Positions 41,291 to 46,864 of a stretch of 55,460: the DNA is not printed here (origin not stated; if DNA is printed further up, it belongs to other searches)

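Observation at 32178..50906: Eleven-gene, translationally coupled FHA + GspL/M-like + TPR + five-pseudopilin block that lacks the motor, platform, secretin and peptidase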

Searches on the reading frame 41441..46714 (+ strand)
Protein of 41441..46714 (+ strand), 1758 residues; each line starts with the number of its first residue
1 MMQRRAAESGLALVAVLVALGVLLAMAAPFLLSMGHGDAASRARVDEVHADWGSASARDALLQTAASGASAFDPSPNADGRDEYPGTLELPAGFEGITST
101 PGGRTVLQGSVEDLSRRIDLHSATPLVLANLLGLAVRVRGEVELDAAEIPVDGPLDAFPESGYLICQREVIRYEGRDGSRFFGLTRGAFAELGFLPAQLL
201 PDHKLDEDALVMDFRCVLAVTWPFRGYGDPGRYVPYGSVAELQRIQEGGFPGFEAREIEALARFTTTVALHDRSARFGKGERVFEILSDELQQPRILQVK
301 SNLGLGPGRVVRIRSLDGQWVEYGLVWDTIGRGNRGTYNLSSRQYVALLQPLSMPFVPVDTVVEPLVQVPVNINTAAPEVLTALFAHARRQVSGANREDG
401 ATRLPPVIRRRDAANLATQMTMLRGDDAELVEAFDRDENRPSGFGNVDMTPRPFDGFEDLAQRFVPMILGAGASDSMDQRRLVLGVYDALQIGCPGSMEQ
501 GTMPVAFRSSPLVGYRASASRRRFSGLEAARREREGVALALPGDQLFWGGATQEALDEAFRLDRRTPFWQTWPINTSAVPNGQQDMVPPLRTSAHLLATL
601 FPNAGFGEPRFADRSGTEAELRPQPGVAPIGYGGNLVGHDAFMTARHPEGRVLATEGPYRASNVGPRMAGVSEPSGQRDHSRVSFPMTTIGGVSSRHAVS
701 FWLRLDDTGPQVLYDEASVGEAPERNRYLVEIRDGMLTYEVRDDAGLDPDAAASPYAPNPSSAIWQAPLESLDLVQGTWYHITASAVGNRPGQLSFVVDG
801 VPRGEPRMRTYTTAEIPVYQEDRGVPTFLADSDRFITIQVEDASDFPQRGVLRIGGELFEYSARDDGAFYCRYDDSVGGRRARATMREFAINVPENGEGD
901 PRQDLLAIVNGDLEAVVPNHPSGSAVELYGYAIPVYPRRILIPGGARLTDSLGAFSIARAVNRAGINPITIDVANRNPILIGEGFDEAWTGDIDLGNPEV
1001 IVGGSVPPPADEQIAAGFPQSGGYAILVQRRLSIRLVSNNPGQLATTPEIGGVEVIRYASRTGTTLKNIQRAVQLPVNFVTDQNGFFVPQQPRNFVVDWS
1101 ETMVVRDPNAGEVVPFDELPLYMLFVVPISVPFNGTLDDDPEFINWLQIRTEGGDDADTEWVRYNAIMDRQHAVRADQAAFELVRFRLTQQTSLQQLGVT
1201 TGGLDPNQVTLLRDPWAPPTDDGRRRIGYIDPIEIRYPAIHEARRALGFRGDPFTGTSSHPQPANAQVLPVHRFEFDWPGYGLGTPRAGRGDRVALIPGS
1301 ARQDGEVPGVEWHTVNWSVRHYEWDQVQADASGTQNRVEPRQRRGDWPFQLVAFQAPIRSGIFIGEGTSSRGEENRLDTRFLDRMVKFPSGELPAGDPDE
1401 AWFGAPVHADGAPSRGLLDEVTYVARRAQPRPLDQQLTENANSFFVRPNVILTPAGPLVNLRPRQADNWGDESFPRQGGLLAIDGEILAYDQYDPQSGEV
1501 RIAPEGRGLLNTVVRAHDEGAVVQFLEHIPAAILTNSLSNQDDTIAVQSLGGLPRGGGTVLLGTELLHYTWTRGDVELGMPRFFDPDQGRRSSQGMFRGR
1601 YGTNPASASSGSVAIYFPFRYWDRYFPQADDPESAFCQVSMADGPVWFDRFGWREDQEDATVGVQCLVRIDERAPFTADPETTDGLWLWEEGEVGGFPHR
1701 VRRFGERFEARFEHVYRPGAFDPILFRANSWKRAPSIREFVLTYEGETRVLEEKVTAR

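Call 4: search_protein_families(library=pfam, max_evalue=0.01, proteins=[window:41441-46714:+])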
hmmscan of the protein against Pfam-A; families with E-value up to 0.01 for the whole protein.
window:41441-46714:+ (1758 aa): 0 families

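Call 9: find_homologous_proteins(query=window:41441-46714:+, max_evalue=0.00001)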
Query window:41441-46714:+ (1758 aa): 45 proteins with E <= 0.00001 among 8000 candidates.
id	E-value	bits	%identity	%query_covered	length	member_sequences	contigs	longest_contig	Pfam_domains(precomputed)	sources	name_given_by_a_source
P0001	0.0e+0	4049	100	100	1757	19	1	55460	-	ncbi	ncbi:MAG: hypothetical protein RL562_2151 [Planctomycetota bacterium]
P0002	0.0e+0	2894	72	100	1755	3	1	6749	-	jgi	jgi:hypothetical protein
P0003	0.0e+0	2767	68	99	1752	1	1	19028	-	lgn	-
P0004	0.0e+0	2487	63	99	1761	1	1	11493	-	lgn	-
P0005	0.0e+0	2079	55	100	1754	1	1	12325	-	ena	-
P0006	0.0e+0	1963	53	99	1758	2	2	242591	-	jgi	jgi:hypothetical protein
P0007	0.0e+0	1957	52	100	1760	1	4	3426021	-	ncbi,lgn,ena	ncbi:MAG: hypothetical protein U1F36_05320 [Planctomycetota bacterium]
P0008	0.0e+0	1922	52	100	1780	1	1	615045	-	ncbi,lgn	-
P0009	0.0e+0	1775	50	98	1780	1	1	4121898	PF13385.14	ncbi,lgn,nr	ncbi:MAG: hypothetical protein IPM29_19405 [Planctomycetes bacterium]|nr:hypothetical protein [Planc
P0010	0.0e+0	1317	42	100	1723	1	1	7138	-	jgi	-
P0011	0.0e+0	1310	42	100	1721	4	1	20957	-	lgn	-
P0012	0.0e+0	1276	42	100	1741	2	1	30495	-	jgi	-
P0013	0.0e+0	1267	41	100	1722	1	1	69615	-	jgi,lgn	-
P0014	0.0e+0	1262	41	100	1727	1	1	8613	-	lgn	-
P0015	0.0e+0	1232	40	100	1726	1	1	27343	-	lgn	-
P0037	3.1e-99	351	28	99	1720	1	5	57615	-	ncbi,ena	-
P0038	2.2e-78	282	33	29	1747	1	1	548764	-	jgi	-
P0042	6.4e-19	85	27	14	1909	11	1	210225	-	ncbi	-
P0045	3.2e-17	79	23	42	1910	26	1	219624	-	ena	-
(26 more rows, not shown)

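Call 10: find_encoding_contigs(protein=P0009, flank=10000, max_places=2)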
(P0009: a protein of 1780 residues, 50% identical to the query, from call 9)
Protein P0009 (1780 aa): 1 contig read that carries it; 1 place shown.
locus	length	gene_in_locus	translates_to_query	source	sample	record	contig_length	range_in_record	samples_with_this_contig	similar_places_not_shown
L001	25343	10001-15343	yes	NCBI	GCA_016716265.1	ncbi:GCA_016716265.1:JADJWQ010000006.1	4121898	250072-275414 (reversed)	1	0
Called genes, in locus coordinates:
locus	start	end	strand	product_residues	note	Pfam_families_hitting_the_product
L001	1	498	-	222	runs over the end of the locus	PF20260:PUA_4 (weak), PF04452:Methyltrans_RNA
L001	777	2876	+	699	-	PF16697:Yop-YscD_cpl, PF00498:FHA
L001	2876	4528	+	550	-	PF11104:PilM_2, PF14450:FtsA (weak)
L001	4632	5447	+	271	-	-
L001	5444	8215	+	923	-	PF14559:TPR_19 (faint), PF07719:TPR_2 (faint), PF12895:ANAPC3 (faint), PF13431:TPR_17 (faint)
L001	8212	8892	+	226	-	PF07963:N_methyl (weak)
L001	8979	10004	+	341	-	PF07963:N_methyl, PF13385:Laminin_G_3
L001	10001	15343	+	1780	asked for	PF13385:Laminin_G_3 (faint)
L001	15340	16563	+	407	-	-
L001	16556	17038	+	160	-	PF07963:N_methyl (weak)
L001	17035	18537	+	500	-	-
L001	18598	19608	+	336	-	PF13145:Rotamase_2 (weak), PF00639:Rotamase (weak)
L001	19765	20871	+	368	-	PF04079:SMC_ScpB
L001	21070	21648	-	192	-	PF04336:ACP_PD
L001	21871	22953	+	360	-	-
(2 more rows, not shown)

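Call 11: find_encoding_contigs(protein=P0007, flank=10000, max_places=2)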
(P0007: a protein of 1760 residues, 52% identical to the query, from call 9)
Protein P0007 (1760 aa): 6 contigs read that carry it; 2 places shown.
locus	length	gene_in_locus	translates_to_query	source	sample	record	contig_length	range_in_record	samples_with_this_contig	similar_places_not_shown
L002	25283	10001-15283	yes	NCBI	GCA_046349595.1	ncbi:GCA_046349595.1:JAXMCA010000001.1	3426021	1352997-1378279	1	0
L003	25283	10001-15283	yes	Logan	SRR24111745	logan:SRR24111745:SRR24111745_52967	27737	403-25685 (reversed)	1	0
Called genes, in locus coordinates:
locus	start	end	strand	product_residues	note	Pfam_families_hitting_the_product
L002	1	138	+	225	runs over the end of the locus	PF20582:UPF0758_N, PF04002:RadC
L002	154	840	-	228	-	PF20260:PUA_4, PF04452:Methyltrans_RNA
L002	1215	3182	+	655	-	PF16697:Yop-YscD_cpl, PF00498:FHA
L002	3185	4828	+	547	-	PF11104:PilM_2, PF06723:MreB_Mbl (faint), PF14450:FtsA (weak)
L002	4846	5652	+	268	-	-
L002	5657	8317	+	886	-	PF13428:TPR_14 (faint), PF07719:TPR_2 (faint), PF07721:TPR_4 (faint), PF12895:ANAPC3 (faint), PF13181:TPR_8 (faint), PF13431:TPR_17 (faint), PF13424:TPR_12 (weak), PF13432:TPR_16 (weak), +5 more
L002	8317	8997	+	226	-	PF07963:N_methyl (weak)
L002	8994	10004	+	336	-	PF13385:Laminin_G_3 (weak)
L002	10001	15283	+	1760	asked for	-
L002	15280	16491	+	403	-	-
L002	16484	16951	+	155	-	PF07963:N_methyl (weak)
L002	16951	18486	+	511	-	-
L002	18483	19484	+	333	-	PF00639:Rotamase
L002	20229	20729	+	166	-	PF04079:SMC_ScpB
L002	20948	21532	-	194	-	PF04336:ACP_PD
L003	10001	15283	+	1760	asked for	-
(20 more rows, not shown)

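Call 13: find_encoding_contigs(protein=P0038, flank=10000, max_places=1)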
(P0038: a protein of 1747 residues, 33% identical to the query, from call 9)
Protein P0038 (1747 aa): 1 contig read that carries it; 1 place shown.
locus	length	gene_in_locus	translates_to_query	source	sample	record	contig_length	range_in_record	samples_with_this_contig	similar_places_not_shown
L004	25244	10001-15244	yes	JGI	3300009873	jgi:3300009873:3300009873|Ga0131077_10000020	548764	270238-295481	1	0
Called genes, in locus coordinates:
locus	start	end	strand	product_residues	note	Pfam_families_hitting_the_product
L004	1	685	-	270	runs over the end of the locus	PF20260:PUA_4 (weak), PF04452:Methyltrans_RNA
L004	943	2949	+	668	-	PF16697:Yop-YscD_cpl, PF00498:FHA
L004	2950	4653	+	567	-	PF11104:PilM_2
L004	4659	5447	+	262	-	-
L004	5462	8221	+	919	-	PF00515:TPR_1 (faint), PF07719:TPR_2 (faint), PF13174:TPR_6 (faint), PF13181:TPR_8 (faint), PF13424:TPR_12 (faint), PF13428:TPR_14 (faint), PF13371:TPR_9 (weak), PF13432:TPR_16 (weak), +3 more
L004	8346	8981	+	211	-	PF07963:N_methyl (weak), PF08334:T2SSG (faint)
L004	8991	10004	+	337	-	PF07963:N_methyl (faint), PF13385:Laminin_G_3 (faint)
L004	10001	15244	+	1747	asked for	-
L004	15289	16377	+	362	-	-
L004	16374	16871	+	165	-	PF07963:N_methyl (weak)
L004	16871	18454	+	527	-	-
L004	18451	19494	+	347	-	-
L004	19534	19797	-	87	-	PF01609:DDE_Tnp_1 (faint)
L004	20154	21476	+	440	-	-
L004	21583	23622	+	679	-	PF13620:CarboxypepD_reg (faint)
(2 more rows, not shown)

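Call 14: find_encoding_contigs(protein=P0042, flank=10000, max_places=1)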
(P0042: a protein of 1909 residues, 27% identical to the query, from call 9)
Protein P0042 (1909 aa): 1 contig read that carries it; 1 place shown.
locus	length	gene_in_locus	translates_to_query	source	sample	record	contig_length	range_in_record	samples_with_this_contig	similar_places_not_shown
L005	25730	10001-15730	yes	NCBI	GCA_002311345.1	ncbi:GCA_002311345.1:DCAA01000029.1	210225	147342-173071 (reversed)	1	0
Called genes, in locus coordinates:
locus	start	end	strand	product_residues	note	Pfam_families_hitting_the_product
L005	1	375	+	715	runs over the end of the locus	PF00498:FHA, PF16697:Yop-YscD_cpl, PF01590:GAF, PF13185:GAF_2, PF13492:GAF_3, PF00158:Sigma54_activat, PF14532:Sigma54_activ_2, PF25601:AAA_lid_14, +3 more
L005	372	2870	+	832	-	PF00498:FHA, PF16697:Yop-YscD_cpl, PF00498:FHA, PF16697:Yop-YscD_cpl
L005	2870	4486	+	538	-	-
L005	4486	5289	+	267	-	-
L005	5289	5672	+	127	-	-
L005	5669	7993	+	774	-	PF07719:TPR_2 (faint), PF13414:TPR_11 (faint), PF13428:TPR_14 (faint), PF13431:TPR_17 (faint), PF13432:TPR_16 (weak), PF14559:TPR_19 (weak)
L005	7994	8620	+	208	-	PF07963:N_methyl, PF08334:T2SSG (faint)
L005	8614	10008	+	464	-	-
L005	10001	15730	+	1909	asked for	-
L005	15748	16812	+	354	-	-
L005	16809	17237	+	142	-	PF07963:N_methyl (faint)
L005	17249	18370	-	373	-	PF21694:DNA_pol3_delta_C (weak)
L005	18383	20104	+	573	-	-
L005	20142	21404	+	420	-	PF24684:Vgb_lyase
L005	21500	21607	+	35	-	-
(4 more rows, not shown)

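Call 16: find_related_loci(query=A1, collection=genome_contigs, flank=10000)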
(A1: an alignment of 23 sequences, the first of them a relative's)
Query A1 (1757 aa) in genome_contigs; peptide patterns used: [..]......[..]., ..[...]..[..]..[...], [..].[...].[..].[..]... (x = any residue, [..] = any of these).
293 stretches matched a pattern; 226 encode a relative of the query (tblastn E <= 1e-3); the best 80 are kept; 80 distinct loci.
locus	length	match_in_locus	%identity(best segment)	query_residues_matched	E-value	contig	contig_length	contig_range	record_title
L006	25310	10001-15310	52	2-1757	0e+0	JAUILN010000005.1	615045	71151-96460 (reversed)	MAG: bacterium isolate Co_bin.47 NODE_73_length_615045_cov_13.148124, whole genome shotgun sequence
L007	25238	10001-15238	52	6-1757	0e+0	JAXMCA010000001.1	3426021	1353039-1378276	MAG: Planctomycetota bacterium isolate STL-PLA50 C1.132.fa-1, whole genome shotgun sequence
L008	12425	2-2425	93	950-1757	0e+0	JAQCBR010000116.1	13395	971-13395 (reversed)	MAG: Planctomycetota bacterium isolate casp15-mb.161 NODE_5511_length_13395_cov_0.101158, whole genome shotgun sequence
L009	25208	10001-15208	54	7-1757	0e+0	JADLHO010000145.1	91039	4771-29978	MAG: Planctomycetota bacterium isolate SJ480 c_000000685718, whole genome shotgun sequence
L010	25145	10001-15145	45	28-1757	0e+0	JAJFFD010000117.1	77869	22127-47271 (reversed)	MAG: Planctomycetota bacterium isolate OFTM109 OFTM109_116, whole genome shotgun sequence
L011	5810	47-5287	43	7-1757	0e+0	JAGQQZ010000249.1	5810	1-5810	MAG: Planctomycetota bacterium isolate HKST-UBA79 k127_1420143, whole genome shotgun sequence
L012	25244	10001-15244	50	28-1757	0e+0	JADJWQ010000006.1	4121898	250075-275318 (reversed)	MAG: Planctomycetota bacterium isolate Kalu_18-Q3-R12-55_BAT3C.357 tig00100774-10-41172970, whole genome shotgun sequenc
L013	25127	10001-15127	41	3-1757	0e+0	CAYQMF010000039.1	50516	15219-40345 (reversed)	MAG TPA_asm: uncultured candidatus Brocadiaceae bacterium isolate SRP237561_co1_290 genome assembly, contig: NODE_907_le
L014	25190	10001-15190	41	28-1757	0e+0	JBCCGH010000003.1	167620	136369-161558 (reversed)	MAG: Planctomycetota bacterium isolate P01_B01_bin.39 k141_829363_length_167620_cov_28.6760, whole genome shotgun sequen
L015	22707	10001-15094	41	28-1757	0e+0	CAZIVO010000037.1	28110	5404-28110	MAG TPA_asm: uncultured candidatus Brocadiaceae bacterium isolate SRP260945_co1_499 genome assembly, contig: NODE_2441_l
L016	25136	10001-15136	40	7-1757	0e+0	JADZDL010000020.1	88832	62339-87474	MAG: Planctomycetota bacterium isolate SJ778 c_000000086600, whole genome shotgun sequence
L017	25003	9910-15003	40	32-1757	0e+0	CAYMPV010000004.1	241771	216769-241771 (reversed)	MAG TPA_asm: uncultured candidatus Brocadiaceae bacterium isolate SRP329715_co2_17 genome assembly, contig: NODE_67_leng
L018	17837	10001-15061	40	28-1757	0e+0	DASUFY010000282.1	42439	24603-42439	MAG TPA_asm: Planctomycetota bacterium isolate SMAG_U1391 k141_798571, whole genome shotgun sequence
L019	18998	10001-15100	40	28-1757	0e+0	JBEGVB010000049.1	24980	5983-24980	MAG: Planctomycetota bacterium isolate riogrande_2019_sw_WHONDRS-S19S_0066_B_bin.112 scaffold_2491017, whole genome shot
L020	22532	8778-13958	39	4-1757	0e+0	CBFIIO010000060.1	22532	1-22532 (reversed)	MAG: Planctomycetota bacterium isolate Co_bin_869_indstr genome assembly, contig: Co_bin_869_indstr_c62, whole genome sh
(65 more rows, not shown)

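Call 18: search_protein_families(library=ncbifam, max_evalue=0.01, proteins=[window:41441-46714:+])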
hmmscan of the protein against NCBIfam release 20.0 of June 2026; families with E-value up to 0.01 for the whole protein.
window:41441-46714:+ (1758 aa): 0 families
